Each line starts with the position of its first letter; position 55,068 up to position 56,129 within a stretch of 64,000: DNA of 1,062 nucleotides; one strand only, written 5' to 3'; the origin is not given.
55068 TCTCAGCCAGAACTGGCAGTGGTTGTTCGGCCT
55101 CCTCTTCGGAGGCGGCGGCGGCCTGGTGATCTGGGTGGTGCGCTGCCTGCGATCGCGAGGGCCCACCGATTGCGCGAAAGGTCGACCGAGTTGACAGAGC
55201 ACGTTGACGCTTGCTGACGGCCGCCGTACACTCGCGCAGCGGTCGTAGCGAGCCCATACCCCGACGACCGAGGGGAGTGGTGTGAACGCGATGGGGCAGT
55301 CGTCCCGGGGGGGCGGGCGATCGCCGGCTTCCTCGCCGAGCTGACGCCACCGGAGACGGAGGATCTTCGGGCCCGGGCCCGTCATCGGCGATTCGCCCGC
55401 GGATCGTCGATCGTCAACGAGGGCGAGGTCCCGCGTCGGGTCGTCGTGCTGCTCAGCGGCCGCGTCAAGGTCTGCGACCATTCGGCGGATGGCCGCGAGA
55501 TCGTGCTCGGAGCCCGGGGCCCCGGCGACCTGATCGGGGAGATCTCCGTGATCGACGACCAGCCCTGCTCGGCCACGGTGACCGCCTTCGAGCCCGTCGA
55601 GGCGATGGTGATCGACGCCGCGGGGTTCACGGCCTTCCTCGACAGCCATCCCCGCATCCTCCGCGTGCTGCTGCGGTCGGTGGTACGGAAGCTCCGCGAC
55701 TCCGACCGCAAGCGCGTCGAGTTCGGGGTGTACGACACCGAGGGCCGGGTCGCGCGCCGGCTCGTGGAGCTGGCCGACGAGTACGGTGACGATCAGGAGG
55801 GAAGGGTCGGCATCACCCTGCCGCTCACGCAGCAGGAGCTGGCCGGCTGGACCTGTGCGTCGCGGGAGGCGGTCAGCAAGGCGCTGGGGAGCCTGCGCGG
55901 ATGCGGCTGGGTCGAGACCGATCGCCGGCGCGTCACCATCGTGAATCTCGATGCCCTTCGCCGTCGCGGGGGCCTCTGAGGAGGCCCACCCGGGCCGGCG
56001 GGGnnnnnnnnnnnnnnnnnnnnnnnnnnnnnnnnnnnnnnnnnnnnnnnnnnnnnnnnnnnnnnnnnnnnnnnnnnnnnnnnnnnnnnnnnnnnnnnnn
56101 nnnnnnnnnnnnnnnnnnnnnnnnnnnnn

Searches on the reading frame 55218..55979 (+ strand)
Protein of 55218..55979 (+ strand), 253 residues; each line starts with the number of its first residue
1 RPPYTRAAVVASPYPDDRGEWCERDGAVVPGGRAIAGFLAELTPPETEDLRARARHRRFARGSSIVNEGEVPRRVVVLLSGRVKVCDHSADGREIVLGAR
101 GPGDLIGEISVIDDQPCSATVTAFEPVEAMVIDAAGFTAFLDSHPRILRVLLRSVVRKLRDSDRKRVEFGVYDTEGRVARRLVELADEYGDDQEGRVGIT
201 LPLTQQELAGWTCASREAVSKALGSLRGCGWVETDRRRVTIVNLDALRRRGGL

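Call 8: search_protein_families(library=pfam, proteins=[window:55218-55979:+], max_evalue=0.01)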
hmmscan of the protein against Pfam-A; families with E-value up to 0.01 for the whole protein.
window:55218-55979:+ (253 aa): 2 families
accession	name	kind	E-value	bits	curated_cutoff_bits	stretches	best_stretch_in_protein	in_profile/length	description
PF00027.35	cNMP_binding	-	2.6e-21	75.8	27.5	1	57-144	2-89/89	Cyclic nucleotide-binding domain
PF13545.12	HTH_Crp_2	-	4.4e-18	65.5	27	1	176-249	1-69/70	Crp-like helix-turn-helix domain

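Call 9: search_protein_families(library=padloc, proteins=[window:55218-55979:+], max_evalue=0.1)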
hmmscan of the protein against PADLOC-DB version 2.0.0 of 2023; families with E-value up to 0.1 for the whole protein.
window:55218-55979:+ (253 aa): 5 families
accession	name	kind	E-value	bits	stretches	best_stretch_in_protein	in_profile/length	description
PDLC02371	PycTIR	-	8.4e-15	52.9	1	49-162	32-141/288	-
PDLC00731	Effector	-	6.8e-14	49.5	1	48-163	34-145/306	TIR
PDLC00732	Effector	-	2.5e-11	41.1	1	49-162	31-140/301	TIR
PDLC00734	PycC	-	2.6e-09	34.7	1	35-183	11-164/374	Pycsar cyclase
PDLC00730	Effector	-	0.00025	18.4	1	55-151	57-150/299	TIR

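Call 10: search_protein_families(library=ncbifam, proteins=[window:55218-55979:+], max_evalue=0.1)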
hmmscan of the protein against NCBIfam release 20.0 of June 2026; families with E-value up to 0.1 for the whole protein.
window:55218-55979:+ (253 aa): 14 families
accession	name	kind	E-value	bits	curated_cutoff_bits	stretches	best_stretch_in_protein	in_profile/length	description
NF008732.0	PRK11753.1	equivalog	2.5e-21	76.1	266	1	45-239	14-208/214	cAMP-activated global transcriptional regulator CRP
NF052518.1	TransRegLdrP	equivalog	7.7e-16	58.7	300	1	57-250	2-187/195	transcriptional regulator LdrP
NF053664.1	TransRegPtrACyano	equivalog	1.3e-14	54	300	1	73-243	28-191/196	Crp/Fnr family transcriptional regulator PtrA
NF050806.1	TransRegFixKCaul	equivalog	2e-11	43.5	300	1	50-248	19-211/215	transcriptional regulator FixK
NF045989.1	TransRegFnrLRhodb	equivalog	2.1e-11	43.5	300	1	45-251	27-235/245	transcriptional regulator FnrL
NF058543.1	ActPatMycb56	equivalog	5e-11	42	460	1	46-158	11-121/317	acetyltransferase Pat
NF006901.0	PRK09392.1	equivalog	6.4e-10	38.7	211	1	39-248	15-218/236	transcriptional activator FtrB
TIGR03896.1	cyc_nuc_ocin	subfamily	1.5e-08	34.4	161.05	1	52-161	6-119/317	bacteriocin-type transport-associated protein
TIGR03697.1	NtcA_cyano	equivalog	4e-08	33.3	244.95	1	63-246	2-187/193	global nitrogen regulator NtcA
NF041163.2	encap_f2b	equivalog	4.7e-08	32.6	400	1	48-154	89-196/450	family 2B encapsulin nanocompartment shell protein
NF007707.0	PRK10402.1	subfamily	6.8e-06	25.8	180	1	49-158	26-135/226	transcriptional regulator YeiL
NF008365.0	PRK11161.1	subfamily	7.2e-06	25.4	228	1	55-249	48-241/250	fumarate/nitrate reduction transcriptional regulator Fnr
NF050815.1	TransActFtrBCaul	equivalog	1.8e-05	24.1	300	1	52-248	30-220/251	transcriptional activator FtrB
NF010499.0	PRK13918.1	equivalog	0.00035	20.1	274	1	76-248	33-198/205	CRP/FNR family transcriptional regulator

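Call 69: search_solved_structures(query=window:55311-55976:+, max_evalue=0.00001, show_alignments=5)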
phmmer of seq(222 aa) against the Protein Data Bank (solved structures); distinct sequences matched with E-value up to 0.00001: 81 (the best 60 are shown).
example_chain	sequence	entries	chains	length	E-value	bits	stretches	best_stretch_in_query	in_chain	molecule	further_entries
4cyd_A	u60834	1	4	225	2.1e-35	125.8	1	5-219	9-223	PROBABLE TRANSCRIPTION REGULATOR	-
4byy_A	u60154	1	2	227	2.2e-35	125.7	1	5-219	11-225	TRANSCRIPTIONAL REGULATOR, CRP/FNR FAMILY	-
3r6s_A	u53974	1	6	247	2.9e-35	125.3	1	5-219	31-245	transcription regulator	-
3h3u_A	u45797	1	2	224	9.1e-34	120.4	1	5-219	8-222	PROBABLE TRANSCRIPTIONAL REGULATORY PROTEIN (PROBABLY CRP/FNR-FAMILY)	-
3mzh_A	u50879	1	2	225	9.2e-34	120.4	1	5-219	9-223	PROBABLE TRANSCRIPTIONAL REGULATORY PROTEIN (PROBABLY CRP/FNR-FAMILY)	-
3d0s_A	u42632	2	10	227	9.5e-34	120.3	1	5-219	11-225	TRANSCRIPTIONAL REGULATORY PROTEIN | PROBABLE TRANSCRIPTIONAL REGULATORY PROTEIN (PROBABLY CRP/ FNR-FAMILY)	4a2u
3i54_A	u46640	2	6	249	1.3e-33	119.9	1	5-219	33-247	Transcriptional regulator, Crp/Fnr family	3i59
7ets_A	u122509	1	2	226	2e-23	86.6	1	18-219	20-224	Crp/Fnr family transcriptional regulator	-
7pza_A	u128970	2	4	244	1.7e-22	83.6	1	18-202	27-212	Putative cAMP-binding protein-catabolite gene activator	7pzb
2pqq_A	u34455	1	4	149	3.8e-18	69.4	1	9-132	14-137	Putative transcriptional regulator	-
7few_A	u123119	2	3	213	4.8e-16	62.5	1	17-206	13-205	cAMP-activated global transcriptional regulator Vfr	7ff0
7ff9_A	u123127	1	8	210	4.8e-16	62.5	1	17-206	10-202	cAMP-activated global transcriptional regulator Vfr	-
2oz6_A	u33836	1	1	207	5.4e-16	62.3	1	18-206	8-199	Virulence Factor Regulator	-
5i2d_G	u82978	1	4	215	7.6e-16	61.8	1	22-221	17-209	Transcriptional regulator, Crp family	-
7ff8_A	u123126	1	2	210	8.6e-16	61.7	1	17-206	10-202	cAMP-activated global transcriptional regulator Vfr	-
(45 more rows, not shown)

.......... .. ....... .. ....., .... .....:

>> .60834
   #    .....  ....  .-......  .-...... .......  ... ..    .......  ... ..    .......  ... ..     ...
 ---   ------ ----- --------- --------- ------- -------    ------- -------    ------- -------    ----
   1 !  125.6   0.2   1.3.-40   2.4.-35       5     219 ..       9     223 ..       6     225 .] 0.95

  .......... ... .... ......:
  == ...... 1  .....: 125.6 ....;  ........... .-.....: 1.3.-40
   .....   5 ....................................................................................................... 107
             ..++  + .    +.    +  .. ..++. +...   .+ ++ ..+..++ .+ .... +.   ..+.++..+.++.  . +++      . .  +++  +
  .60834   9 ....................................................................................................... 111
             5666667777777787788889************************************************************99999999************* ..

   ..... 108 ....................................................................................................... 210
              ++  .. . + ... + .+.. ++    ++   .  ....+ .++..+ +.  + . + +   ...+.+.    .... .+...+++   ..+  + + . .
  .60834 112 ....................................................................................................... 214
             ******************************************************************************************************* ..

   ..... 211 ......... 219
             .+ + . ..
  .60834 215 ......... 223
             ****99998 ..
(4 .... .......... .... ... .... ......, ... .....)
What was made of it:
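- On CRP (cAMP receptor protein), for the neighbour: Cys at that position (QPCSATV) in the alignment to Mtb Crp and GlxR (call 69).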
